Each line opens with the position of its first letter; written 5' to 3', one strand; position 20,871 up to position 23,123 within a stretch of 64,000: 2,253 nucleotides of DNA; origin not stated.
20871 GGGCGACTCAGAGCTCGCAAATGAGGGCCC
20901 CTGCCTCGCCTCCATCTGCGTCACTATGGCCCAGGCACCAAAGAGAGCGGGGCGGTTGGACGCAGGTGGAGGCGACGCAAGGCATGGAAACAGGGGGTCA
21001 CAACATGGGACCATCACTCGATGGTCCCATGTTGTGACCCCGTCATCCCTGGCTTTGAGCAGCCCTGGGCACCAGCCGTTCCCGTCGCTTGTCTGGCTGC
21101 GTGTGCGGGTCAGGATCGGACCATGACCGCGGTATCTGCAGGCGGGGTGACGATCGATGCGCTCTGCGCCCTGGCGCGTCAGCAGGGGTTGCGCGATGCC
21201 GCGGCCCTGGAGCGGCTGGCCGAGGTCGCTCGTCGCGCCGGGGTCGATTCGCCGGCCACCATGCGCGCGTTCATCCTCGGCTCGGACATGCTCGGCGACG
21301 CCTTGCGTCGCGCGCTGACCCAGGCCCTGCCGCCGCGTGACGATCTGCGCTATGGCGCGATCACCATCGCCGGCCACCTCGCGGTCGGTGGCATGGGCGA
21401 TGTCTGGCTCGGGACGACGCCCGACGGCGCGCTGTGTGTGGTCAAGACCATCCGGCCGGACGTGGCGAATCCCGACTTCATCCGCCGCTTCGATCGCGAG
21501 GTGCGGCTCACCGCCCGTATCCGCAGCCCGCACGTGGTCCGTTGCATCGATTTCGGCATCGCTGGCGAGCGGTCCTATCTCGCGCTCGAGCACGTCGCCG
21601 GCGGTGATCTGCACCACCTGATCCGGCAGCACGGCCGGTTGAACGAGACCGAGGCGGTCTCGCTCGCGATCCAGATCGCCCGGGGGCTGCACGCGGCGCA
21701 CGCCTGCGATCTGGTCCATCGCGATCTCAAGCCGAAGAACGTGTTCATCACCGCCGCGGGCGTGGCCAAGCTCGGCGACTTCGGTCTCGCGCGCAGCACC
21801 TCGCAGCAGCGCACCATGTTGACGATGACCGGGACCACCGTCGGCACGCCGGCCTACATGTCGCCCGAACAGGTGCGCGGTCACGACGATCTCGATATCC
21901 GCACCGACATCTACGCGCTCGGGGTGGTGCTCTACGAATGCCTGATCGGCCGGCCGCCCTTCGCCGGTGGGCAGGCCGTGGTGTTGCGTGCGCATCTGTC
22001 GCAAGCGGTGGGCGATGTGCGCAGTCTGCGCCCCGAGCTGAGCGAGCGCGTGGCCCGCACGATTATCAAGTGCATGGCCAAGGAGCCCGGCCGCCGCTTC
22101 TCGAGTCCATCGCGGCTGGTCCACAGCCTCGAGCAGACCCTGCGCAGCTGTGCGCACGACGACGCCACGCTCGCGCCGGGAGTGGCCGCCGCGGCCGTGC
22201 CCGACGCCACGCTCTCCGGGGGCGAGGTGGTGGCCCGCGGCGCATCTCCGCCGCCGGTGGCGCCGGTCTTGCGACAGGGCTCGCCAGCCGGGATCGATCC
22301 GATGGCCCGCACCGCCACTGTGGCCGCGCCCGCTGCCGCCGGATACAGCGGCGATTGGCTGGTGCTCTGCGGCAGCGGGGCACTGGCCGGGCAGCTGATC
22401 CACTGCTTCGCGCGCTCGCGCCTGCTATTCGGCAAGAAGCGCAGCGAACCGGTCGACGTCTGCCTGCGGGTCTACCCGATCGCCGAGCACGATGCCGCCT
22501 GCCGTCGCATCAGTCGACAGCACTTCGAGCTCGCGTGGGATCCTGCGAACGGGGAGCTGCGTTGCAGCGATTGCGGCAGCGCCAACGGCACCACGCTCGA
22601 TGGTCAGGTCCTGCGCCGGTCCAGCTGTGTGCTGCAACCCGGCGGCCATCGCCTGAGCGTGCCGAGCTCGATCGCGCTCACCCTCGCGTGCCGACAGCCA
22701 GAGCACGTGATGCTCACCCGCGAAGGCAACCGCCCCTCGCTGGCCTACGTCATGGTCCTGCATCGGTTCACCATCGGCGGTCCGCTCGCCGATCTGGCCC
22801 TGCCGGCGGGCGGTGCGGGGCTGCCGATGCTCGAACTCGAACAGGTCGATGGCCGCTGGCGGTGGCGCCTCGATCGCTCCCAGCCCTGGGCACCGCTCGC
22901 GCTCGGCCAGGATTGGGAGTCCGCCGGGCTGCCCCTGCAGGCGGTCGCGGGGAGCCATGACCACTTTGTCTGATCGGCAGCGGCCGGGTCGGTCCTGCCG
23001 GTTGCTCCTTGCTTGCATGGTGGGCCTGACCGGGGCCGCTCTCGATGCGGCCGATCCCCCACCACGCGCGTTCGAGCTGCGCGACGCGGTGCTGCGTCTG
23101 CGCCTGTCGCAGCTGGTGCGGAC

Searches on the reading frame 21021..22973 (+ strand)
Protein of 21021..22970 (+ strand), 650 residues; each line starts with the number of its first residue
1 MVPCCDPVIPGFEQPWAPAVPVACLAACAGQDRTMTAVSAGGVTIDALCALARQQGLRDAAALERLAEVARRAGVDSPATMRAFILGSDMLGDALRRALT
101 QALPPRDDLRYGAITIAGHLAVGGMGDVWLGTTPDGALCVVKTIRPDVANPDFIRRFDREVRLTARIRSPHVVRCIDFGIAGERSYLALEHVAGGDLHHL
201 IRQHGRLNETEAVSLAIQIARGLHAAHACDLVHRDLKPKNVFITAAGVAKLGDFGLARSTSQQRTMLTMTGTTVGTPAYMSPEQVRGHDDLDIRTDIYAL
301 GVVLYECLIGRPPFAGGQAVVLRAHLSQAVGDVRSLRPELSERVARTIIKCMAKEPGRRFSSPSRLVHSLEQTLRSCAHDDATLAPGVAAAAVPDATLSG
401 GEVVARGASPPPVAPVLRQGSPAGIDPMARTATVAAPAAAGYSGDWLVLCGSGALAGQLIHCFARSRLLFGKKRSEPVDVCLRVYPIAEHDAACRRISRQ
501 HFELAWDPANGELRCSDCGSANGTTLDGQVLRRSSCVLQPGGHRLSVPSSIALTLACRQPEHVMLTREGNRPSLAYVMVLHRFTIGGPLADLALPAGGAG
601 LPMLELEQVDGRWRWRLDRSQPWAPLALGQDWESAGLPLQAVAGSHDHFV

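Call 35: search_protein_families(library=pfam, proteins=[window:21123-22973:+], max_evalue=0.001)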
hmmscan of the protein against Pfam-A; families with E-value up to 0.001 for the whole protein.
window:21123-22973:+ (616 aa): 3 families
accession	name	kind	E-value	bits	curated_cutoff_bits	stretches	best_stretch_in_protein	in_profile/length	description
PF00069.31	Pkinase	-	6.1e-47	160.6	31.7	1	86-334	7-260/263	Protein kinase domain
PF07714.23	PK_Tyr_Ser-Thr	-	2.2e-34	119.4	23.1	1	82-326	3-249/258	Protein tyrosine and serine/threonine kinase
PF00498.31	FHA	-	1.2e-06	29.3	20.7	1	442-507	7-61/67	FHA domain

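Call 64: list_cluster_members(proteins=[window:21021-22970:+, window:21123-22970:+, window:21147-22970:+, window:63391-63756:-, window:63391-63798:-, window:62973-63362:+, window:62991-63362:+, window:696-1922:-])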
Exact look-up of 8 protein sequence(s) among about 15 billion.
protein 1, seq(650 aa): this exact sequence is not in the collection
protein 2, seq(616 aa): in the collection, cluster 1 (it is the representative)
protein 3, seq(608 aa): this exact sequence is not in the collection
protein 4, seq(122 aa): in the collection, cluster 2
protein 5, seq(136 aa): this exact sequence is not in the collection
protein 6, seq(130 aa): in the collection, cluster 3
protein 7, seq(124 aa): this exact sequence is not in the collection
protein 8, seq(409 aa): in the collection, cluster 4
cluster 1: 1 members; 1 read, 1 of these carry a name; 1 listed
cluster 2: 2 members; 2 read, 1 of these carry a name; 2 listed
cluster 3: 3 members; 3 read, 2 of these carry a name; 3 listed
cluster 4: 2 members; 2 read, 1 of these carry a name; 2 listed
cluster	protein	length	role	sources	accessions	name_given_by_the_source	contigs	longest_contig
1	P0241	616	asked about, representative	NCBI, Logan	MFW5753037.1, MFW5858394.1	MAG: FHA domain-containing serine/threonine-protein kinase [Planctomycetota bacterium]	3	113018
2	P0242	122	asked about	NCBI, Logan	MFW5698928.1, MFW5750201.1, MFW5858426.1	MAG: hypothetical protein ACOCZK_00990 [Planctomycetota bacterium]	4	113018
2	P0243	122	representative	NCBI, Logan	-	-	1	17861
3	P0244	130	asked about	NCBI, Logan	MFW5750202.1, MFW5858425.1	MAG: DUF3859 domain-containing protein [Planctomycetota bacterium]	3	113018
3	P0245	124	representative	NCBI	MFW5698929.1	MAG: DUF3859 domain-containing protein [Planctomycetota bacterium]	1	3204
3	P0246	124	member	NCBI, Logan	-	-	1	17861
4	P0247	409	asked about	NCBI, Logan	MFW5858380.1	MAG: hypothetical protein ACOCYP_00010 [Planctomycetota bacterium]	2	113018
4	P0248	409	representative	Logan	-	-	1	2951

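Call 65: find_encoding_contigs(protein=P0248, flank=10000, max_places=6)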
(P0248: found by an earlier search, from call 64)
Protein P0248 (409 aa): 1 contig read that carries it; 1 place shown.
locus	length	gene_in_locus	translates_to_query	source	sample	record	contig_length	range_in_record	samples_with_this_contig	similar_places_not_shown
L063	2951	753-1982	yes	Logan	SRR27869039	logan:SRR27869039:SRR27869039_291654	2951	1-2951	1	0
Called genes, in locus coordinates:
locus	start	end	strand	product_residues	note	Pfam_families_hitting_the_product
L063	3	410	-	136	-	?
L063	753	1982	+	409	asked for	-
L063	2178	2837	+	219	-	PF00691:OmpA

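Call 68: find_encoding_contigs(protein=P0241, flank=10000, max_places=6)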
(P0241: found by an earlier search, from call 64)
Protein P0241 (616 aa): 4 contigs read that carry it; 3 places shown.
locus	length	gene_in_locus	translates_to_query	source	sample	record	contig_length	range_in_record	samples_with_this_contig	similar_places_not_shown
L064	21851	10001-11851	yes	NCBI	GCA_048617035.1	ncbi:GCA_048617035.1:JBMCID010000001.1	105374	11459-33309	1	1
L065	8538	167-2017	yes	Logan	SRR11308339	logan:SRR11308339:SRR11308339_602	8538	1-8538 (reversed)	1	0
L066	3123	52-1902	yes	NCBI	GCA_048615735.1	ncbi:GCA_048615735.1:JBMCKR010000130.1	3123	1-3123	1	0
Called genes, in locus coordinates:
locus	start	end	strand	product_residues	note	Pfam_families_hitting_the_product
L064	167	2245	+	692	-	PF01594:AI-2E_transport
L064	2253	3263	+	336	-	PF17792:ThiD2, PF02581:TMP-TENI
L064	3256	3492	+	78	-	-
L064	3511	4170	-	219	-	-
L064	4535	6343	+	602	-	-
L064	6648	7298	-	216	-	-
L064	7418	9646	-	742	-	-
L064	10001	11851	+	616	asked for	PF00069:Pkinase, PF07714:PK_Tyr_Ser-Thr, PF00498:FHA (weak)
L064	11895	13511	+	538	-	-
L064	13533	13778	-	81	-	PF01016:Ribosomal_L27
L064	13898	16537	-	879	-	PF13491:FtsK_4TM, PF17854:FtsK_alpha, PF01580:FtsK_SpoIIIE, PF12846:AAA_10 (faint), PF09397:FtsK_gamma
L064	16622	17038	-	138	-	PF02033:RBFA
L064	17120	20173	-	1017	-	PF04760:IF2_N, PF00009:GTP_EFTU, PF00025:Arf (weak), PF01926:MMR_HSR1, PF22042:EF-G_D2, PF11987:IF-2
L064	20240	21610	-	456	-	PF08529:NusA_N, PF00575:S1 (weak), PF13184:KH_NusA_1st, PF26594:KH_NusA_2nd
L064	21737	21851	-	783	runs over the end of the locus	-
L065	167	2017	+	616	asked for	PF00069:Pkinase, PF07714:PK_Tyr_Ser-Thr, PF00498:FHA (weak)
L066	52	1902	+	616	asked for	PF00069:Pkinase, PF07714:PK_Tyr_Ser-Thr, PF00498:FHA (weak)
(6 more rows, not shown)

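Call 70: find_encoding_contigs(protein=P0243, flank=10000, max_places=4)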
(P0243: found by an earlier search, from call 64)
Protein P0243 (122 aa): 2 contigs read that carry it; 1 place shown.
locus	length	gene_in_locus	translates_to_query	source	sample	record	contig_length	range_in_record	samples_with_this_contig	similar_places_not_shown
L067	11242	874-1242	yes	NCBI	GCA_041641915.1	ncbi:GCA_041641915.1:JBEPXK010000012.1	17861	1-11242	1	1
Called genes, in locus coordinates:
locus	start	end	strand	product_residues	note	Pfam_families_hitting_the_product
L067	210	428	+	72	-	-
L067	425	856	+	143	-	PF03551:PadR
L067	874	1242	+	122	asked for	-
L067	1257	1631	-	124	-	PF12975:DUF3859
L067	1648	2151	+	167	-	-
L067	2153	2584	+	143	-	PF00293:NUDIX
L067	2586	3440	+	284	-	-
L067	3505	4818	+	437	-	-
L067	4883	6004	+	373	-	PF01408:GFO_IDH_MocA, PF02894:GFO_IDH_MocA_C, PF22725:GFO_IDH_MocA_C3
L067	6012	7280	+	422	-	-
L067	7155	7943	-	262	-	PF01925:TauE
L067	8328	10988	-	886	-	PF00069:Pkinase, PF07714:PK_Tyr_Ser-Thr, PF20250:FapA_N, PF03961:FapA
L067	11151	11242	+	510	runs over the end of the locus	PF01487:DHquinase_I, PF08501:Shikimate_dh_N, PF01488:Shikimate_DH, PF03807:F420_oxidored (weak), PF18317:SDH_C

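Call 75: find_encoding_contigs(protein=P0242, flank=10000, max_places=10)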
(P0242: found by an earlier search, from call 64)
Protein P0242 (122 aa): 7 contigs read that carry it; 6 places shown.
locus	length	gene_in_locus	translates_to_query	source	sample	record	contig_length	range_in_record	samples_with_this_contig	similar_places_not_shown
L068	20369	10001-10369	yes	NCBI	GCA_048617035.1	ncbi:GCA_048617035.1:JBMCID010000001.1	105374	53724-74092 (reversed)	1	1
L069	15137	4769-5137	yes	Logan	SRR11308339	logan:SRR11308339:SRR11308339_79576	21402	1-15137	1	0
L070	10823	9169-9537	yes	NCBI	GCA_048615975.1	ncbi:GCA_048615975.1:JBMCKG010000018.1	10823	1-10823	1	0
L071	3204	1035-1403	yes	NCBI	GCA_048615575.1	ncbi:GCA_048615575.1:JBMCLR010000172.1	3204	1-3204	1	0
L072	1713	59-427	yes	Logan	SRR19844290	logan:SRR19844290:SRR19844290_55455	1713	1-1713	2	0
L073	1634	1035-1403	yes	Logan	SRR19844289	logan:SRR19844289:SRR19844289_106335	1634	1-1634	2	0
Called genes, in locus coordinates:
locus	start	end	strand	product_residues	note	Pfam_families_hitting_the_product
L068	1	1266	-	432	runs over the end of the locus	PF04413:Glycos_transf_N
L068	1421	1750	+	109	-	-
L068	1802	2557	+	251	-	PF00588:SpoU_methylase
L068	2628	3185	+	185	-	-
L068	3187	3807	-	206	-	PF00753:Lactamase_B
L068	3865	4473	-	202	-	PF01330:RuvA_N, PF00633:HHH (faint), PF21176:RecR_HhH (faint), PF14520:HHH_5, PF07499:RuvA_C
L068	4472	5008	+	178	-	-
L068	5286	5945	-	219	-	-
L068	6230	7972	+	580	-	PF13365:Trypsin_2, PF00089:Trypsin (weak), PF13365:Trypsin_2, PF13180:PDZ_2, PF17820:PDZ_6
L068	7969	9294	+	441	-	PF00089:Trypsin, PF13365:Trypsin_2, PF00595:PDZ, PF13180:PDZ_2, PF17820:PDZ_6, PF00595:PDZ, PF13180:PDZ_2 (weak), PF17820:PDZ_6 (weak)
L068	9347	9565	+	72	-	-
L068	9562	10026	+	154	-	PF03551:PadR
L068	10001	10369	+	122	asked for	-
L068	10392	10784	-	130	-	PF12975:DUF3859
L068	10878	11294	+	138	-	-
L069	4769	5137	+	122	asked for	-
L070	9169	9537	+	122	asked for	-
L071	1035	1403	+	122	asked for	-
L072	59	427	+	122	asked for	-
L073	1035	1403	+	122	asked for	-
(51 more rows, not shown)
